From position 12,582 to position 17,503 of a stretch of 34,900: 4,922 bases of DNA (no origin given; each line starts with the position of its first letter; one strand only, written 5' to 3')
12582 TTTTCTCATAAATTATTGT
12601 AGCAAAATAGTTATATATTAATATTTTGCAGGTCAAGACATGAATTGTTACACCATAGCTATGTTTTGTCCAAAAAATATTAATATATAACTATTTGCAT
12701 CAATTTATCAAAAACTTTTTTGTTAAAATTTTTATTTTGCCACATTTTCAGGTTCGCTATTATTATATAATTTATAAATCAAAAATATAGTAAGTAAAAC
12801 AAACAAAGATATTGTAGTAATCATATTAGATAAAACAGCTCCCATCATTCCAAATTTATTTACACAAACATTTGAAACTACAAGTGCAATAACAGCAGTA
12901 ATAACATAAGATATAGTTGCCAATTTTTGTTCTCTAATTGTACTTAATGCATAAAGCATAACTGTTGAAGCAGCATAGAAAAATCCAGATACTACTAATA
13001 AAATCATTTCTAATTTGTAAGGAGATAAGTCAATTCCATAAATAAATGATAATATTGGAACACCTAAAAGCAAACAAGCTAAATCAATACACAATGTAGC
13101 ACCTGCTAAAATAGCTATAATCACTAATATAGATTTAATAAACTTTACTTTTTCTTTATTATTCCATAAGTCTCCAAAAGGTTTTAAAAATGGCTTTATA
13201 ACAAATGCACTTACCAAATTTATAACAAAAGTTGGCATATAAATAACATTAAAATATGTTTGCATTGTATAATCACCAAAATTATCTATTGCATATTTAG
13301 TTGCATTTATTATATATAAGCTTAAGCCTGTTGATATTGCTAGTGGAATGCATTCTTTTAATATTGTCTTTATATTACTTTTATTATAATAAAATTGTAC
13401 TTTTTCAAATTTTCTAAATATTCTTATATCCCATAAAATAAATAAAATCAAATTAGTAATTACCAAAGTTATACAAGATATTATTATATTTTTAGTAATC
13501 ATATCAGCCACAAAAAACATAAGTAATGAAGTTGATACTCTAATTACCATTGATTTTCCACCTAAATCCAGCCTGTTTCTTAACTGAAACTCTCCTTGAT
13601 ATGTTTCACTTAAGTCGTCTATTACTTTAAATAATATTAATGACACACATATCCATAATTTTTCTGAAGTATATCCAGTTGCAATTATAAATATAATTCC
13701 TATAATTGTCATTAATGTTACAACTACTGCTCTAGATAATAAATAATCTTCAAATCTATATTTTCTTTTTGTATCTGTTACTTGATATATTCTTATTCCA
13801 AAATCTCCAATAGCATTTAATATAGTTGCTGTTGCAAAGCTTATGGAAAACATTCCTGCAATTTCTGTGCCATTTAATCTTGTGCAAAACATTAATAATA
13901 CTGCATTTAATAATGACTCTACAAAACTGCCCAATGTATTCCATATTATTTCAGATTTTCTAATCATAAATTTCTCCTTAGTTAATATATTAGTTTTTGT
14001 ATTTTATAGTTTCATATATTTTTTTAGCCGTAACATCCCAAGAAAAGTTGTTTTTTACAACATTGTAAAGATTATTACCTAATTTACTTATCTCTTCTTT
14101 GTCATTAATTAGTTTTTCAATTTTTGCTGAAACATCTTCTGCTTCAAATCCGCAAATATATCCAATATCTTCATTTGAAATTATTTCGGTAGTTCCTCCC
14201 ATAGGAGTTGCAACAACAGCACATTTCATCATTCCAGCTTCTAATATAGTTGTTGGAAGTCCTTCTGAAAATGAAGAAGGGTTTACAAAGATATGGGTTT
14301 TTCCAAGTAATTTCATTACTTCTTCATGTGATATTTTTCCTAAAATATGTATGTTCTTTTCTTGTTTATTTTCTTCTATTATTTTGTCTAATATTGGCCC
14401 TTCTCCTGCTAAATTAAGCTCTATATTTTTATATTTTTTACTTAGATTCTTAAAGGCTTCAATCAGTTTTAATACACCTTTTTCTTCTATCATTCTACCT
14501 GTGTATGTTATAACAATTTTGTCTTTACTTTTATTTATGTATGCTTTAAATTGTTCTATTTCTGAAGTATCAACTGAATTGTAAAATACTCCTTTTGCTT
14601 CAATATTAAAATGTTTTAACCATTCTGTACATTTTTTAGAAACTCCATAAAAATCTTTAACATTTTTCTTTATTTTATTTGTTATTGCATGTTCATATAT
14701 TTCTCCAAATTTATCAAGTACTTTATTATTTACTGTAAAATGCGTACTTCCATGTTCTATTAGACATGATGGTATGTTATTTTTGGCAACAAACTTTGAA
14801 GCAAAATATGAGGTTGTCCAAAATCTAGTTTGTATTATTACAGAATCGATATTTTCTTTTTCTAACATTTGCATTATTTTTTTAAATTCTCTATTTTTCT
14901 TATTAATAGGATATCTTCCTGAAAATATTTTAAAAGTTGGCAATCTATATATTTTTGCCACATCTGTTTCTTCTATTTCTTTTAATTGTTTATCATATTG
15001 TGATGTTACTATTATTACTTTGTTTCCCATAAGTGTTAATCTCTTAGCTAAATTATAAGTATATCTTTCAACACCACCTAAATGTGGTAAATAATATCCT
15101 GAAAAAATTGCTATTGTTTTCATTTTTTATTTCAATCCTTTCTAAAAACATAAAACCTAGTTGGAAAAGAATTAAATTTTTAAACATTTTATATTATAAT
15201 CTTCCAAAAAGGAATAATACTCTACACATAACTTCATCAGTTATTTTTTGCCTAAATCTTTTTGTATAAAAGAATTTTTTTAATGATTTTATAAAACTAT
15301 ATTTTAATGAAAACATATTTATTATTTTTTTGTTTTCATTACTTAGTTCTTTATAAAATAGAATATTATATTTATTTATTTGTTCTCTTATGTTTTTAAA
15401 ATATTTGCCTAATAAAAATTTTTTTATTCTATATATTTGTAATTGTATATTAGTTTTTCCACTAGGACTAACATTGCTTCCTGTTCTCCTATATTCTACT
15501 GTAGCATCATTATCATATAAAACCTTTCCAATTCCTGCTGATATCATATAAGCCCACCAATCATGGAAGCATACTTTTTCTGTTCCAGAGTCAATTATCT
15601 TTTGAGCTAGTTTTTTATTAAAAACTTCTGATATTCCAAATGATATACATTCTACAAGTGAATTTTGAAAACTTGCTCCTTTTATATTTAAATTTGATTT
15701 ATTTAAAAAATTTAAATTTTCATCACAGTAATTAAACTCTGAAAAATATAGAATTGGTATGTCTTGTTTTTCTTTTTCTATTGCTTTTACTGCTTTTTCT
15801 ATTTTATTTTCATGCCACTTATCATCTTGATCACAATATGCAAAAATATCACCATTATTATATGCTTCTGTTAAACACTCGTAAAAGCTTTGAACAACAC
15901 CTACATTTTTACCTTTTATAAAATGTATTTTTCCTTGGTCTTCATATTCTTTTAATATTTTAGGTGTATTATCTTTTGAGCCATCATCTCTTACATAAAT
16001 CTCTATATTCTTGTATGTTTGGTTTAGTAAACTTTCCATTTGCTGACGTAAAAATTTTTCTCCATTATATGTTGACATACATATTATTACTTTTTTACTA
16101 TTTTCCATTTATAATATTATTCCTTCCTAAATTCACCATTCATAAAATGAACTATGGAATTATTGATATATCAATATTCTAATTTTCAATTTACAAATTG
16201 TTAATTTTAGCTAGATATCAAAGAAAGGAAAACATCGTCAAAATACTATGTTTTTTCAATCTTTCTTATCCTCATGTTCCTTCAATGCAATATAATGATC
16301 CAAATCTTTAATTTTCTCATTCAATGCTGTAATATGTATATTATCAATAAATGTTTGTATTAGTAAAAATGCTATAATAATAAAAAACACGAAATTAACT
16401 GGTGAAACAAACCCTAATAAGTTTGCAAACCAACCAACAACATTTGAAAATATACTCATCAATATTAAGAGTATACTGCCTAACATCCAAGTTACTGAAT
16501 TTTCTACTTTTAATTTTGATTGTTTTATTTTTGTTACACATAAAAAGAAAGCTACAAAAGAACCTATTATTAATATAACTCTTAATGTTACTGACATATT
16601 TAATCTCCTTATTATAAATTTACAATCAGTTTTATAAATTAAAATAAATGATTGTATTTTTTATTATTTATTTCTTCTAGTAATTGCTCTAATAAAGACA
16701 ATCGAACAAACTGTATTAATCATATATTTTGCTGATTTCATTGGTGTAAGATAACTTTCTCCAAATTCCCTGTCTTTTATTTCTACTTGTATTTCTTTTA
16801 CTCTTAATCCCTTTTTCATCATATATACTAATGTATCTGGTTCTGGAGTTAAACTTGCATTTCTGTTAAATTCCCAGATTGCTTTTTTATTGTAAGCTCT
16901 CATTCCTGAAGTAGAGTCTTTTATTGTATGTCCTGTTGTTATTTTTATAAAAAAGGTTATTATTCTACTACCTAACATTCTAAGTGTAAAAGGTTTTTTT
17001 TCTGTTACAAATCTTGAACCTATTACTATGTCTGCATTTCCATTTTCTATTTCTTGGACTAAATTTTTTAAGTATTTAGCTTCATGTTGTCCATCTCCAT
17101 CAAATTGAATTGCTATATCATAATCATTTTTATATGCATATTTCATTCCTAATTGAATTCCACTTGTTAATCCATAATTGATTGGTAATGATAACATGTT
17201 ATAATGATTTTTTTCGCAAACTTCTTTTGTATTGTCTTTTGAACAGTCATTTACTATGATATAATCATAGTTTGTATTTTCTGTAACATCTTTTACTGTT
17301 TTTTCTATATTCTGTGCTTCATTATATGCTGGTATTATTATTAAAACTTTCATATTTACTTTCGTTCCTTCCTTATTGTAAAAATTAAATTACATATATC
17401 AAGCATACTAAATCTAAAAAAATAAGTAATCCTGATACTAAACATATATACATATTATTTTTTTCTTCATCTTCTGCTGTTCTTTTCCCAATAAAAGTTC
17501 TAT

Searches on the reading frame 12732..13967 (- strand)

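Call 13: search_protein_families(library=pfam, proteins=[window:12732-13967:-])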
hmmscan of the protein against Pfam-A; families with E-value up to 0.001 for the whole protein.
window:12732-13967:- (411 aa): 1 family
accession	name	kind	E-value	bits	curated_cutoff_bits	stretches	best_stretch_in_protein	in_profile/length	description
PF01943.22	Polysacc_synt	-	0.00022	21.2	28.2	1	6-255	4-260/274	Polysaccharide biosynthesis protein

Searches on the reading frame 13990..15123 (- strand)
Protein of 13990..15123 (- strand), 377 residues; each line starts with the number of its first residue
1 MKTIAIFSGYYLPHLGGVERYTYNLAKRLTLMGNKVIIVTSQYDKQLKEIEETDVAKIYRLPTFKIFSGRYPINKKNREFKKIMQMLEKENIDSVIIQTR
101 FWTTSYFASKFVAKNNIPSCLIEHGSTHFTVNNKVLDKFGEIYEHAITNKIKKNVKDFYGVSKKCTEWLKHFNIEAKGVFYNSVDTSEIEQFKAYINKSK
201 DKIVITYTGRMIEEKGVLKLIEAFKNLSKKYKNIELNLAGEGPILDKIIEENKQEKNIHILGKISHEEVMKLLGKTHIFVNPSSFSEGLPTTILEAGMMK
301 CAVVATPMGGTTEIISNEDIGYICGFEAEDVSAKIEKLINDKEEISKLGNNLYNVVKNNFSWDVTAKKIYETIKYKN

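Call 14: search_protein_families(library=pfam, proteins=[window:13990-15123:-])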
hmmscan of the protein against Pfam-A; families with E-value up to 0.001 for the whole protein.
window:13990-15123:- (377 aa): 5 families
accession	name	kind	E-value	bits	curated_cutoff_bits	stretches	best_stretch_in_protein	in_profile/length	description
PF00534.26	Glycos_transf_1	-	4.2e-31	108.2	26.4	1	190-353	3-170/172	Glycosyl transferases group 1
PF13692.12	Glyco_trans_1_4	-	2.8e-25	89.7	27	1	204-341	3-142/142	Glycosyl transferases group 1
PF13439.12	Glyco_transf_4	-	2.8e-16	60.5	28.5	1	16-187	2-169/170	Glycosyltransferase Family 4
PF13524.12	Glyco_trans_1_2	-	1.5e-07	31.9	25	1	225-369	7-142/144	Glycosyl transferase-like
PF13579.12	Glyco_trans_4_4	-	0.001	19.9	29.7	0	16-127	1-105/158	Glycosyl transferase 4-like domain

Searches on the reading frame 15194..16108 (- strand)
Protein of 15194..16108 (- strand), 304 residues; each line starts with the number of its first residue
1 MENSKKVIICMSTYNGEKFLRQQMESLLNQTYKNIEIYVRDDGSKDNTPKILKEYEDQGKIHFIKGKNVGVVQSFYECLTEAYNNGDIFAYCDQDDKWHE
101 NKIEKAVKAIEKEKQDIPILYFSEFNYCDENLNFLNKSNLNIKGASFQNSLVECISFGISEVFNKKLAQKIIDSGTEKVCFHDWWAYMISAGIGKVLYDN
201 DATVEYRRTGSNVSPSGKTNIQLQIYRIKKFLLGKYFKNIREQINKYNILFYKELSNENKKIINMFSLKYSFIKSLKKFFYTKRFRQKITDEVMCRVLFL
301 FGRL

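Call 14: search_protein_families(library=pfam, proteins=[window:15194-16108:-])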
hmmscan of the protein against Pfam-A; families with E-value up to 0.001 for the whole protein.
window:15194-16108:- (304 aa): 2 families
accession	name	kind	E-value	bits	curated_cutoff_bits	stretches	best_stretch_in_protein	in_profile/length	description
PF00535.33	Glycos_transf_2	-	1.7e-25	90.3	23.3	1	9-122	2-115/168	Glycosyl transferase family 2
PF10111.15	Glyco_tranf_2_2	-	6.2e-06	26.3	27.3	1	7-151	2-150/276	Glycosyltransferase like family 2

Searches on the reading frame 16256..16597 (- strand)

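Call 14: search_protein_families(library=pfam, proteins=[window:16256-16597:-])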
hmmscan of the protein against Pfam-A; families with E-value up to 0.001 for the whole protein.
window:16256-16597:- (113 aa): 1 family
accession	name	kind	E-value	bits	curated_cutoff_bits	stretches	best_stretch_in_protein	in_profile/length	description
PF10066.14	DUF2304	-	2.2e-23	83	25.5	1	5-109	2-106/106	Uncharacterized conserved protein (DUF2304)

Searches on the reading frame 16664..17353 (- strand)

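Call 14: search_protein_families(library=pfam, proteins=[window:16664-17353:-])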
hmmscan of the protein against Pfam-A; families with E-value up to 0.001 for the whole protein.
window:16664-17353:- (229 aa): 1 family
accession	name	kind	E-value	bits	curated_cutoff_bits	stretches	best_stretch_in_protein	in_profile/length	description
PF00535.33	Glycos_transf_2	-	8.9e-29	101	23.3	1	5-161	2-166/168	Glycosyl transferase family 2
